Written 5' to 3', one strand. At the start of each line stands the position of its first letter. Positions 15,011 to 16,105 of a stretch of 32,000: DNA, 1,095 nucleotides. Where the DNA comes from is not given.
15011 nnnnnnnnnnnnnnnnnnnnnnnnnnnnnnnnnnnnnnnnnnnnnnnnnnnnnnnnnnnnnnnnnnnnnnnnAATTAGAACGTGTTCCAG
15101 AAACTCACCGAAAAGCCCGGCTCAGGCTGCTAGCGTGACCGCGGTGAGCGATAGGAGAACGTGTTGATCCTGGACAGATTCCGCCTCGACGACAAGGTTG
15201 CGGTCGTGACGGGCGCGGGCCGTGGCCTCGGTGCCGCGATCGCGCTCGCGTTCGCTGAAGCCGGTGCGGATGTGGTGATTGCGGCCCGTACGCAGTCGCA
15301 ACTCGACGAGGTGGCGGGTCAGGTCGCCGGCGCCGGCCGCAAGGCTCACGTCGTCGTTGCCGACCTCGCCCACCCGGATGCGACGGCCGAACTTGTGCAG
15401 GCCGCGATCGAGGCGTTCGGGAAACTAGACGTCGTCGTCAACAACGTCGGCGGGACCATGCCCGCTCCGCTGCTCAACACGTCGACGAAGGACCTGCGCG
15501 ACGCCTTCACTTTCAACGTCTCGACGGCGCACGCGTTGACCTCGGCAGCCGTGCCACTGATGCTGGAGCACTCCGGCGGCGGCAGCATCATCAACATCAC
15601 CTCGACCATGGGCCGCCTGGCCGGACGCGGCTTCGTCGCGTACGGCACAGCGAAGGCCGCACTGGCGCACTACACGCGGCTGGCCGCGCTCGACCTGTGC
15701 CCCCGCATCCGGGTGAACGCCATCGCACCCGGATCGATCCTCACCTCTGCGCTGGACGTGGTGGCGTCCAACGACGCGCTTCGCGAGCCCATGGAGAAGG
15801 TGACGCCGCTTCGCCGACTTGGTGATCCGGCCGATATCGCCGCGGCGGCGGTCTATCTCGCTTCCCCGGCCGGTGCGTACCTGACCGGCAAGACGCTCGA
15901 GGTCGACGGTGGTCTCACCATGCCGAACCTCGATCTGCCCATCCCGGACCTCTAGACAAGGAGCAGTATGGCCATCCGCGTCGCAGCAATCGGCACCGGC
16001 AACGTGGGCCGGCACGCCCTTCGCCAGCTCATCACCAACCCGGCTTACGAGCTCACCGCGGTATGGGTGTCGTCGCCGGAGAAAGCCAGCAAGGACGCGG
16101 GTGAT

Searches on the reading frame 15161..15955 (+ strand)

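Call 92: search_protein_families(library=pfam, proteins=[window:15161-15955:+], max_evalue=0.001)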
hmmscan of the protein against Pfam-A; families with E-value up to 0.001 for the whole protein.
window:15161-15955:+ (264 aa): 3 families
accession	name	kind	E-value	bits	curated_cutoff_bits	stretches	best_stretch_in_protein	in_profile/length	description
PF13561.12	adh_short_C2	-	4.7e-59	200.3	27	1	18-253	1-236/236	Enoyl-(Acyl carrier protein) reductase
PF00106.31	adh_short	-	1.2e-47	162.3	26.6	1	12-199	1-188/195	short chain dehydrogenase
PF08659.16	KR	-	6.3e-08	33.2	22.6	1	15-167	4-155/180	KR domain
